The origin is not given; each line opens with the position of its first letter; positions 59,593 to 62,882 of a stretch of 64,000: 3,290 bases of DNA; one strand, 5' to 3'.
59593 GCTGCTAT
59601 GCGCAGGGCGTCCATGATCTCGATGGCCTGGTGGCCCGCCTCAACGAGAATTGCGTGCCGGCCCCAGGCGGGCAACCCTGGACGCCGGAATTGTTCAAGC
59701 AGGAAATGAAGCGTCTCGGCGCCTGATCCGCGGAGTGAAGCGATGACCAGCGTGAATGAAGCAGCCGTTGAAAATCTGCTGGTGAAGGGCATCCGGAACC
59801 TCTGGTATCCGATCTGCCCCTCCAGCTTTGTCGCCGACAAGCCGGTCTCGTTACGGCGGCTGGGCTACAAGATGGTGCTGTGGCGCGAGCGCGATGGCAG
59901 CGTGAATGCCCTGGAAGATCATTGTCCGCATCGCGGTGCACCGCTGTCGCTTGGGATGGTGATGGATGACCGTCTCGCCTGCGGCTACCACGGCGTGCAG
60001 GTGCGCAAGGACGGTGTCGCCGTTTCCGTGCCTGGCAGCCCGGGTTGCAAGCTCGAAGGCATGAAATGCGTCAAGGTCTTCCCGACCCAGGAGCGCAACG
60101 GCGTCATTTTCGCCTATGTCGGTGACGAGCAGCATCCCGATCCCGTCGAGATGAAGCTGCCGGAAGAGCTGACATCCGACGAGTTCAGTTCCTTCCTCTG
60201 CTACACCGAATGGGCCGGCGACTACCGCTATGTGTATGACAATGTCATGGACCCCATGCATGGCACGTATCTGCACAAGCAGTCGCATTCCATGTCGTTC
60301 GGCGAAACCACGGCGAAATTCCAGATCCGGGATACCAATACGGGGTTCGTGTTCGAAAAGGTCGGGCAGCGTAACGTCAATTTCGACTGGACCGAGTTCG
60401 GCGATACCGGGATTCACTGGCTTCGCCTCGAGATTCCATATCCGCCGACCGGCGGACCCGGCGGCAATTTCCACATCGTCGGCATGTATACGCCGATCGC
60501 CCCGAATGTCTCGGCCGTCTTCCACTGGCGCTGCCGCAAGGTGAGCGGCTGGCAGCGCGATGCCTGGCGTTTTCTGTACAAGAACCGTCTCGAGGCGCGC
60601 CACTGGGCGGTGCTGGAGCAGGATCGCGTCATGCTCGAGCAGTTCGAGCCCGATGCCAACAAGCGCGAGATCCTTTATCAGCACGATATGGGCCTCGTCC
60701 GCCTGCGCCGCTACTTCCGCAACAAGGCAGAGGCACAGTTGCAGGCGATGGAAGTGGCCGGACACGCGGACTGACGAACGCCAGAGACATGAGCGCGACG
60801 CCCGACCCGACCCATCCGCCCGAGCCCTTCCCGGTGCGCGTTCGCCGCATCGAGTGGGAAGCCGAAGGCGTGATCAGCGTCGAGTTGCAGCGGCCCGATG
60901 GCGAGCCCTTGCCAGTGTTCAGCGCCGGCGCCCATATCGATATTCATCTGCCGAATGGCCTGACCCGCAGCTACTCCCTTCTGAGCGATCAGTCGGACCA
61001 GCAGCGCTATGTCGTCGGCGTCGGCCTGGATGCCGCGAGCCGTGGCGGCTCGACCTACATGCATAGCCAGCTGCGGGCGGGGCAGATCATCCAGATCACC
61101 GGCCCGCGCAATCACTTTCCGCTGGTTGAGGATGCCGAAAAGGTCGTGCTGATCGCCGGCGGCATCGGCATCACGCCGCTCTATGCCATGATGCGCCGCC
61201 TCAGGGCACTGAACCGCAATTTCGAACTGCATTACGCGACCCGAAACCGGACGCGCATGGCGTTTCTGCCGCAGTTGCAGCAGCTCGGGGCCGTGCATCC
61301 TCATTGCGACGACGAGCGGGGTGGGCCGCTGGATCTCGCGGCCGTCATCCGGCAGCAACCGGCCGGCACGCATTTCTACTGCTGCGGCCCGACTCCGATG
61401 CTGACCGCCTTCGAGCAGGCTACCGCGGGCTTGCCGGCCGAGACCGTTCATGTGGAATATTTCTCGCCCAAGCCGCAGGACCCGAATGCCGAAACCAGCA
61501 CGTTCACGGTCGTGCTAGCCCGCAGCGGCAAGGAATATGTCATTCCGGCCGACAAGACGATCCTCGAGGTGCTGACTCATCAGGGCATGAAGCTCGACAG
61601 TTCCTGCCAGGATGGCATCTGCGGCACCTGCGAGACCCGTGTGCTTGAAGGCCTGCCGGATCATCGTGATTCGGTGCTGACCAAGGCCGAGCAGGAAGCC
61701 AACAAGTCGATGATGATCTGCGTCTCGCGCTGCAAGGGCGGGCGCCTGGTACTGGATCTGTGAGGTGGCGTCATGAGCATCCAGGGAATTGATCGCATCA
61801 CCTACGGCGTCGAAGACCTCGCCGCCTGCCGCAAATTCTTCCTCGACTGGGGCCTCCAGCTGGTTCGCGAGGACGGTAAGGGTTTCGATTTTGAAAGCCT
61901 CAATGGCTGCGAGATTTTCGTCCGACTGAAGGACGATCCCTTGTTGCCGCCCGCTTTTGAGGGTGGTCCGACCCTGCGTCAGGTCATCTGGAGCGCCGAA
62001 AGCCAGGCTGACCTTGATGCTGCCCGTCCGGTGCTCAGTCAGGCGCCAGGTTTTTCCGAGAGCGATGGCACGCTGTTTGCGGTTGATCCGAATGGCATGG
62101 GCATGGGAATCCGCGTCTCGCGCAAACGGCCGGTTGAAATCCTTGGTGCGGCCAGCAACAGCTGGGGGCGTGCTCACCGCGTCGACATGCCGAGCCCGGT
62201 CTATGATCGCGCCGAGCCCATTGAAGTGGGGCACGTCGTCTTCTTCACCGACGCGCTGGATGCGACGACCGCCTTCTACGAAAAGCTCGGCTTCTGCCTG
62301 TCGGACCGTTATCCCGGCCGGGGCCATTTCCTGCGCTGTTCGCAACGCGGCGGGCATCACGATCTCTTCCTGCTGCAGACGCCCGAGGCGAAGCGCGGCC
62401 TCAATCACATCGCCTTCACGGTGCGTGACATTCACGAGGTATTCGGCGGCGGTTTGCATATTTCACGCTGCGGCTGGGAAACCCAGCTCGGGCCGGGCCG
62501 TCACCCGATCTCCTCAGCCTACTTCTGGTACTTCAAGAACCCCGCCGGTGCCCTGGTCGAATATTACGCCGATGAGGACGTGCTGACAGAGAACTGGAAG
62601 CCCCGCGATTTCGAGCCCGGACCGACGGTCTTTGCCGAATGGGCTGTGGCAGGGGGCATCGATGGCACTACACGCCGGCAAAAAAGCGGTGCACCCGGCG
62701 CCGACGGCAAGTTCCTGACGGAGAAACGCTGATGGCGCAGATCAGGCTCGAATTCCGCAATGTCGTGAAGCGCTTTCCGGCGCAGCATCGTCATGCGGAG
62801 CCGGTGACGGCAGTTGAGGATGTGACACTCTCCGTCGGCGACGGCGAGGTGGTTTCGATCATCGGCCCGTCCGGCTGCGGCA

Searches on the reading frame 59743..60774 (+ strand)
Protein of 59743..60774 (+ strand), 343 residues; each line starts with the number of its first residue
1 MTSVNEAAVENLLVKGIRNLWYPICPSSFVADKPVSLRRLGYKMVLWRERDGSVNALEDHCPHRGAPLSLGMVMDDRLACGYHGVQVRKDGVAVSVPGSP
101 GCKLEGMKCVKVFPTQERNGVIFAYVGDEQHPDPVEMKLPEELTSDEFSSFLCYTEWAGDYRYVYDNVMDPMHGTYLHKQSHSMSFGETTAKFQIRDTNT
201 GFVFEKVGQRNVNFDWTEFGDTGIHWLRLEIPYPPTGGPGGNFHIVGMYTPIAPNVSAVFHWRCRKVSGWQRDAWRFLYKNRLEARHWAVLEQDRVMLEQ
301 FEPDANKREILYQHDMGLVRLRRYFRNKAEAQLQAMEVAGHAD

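Call 66: search_protein_families(library=pfam, proteins=[window:59743-60774:+], max_evalue=0.001)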
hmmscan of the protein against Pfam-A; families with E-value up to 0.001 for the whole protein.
window:59743-60774:+ (343 aa): 3 families
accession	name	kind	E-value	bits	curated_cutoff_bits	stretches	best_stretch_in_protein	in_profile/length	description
PF00355.32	Rieske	-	2.2e-19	69.6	20.3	1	21-100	2-82/88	Rieske [2Fe-2S] domain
PF19112.6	VanA_C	-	6.6e-10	39.9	23.5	1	157-330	1-192/193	Vanillate O-demethylase oxygenase C-terminal domain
PF11723.14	Aromatic_hydrox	-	0.0006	19.9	24.4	0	125-183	1-57/241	Homotrimeric ring hydroxylase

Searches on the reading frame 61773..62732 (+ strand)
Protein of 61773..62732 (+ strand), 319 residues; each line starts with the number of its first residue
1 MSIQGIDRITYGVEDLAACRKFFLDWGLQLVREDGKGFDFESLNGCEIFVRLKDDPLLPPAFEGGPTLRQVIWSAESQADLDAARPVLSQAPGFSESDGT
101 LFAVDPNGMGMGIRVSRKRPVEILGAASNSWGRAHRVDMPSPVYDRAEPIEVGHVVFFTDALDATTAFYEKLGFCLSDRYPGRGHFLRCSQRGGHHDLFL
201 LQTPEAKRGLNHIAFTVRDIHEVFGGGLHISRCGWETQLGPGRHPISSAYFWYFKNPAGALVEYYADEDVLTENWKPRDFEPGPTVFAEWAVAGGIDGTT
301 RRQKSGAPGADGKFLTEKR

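Call 66: search_protein_families(library=pfam, proteins=[window:61773-62732:+], max_evalue=0.001)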
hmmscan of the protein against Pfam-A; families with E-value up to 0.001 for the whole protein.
window:61773-62732:+ (319 aa): 1 family
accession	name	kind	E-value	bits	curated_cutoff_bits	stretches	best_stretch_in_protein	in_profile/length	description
PF00903.31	Glyoxalase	-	8.1e-15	55.7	20.6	1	152-264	2-121/121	Glyoxalase/Bleomycin resistance protein/Dioxygenase superfamily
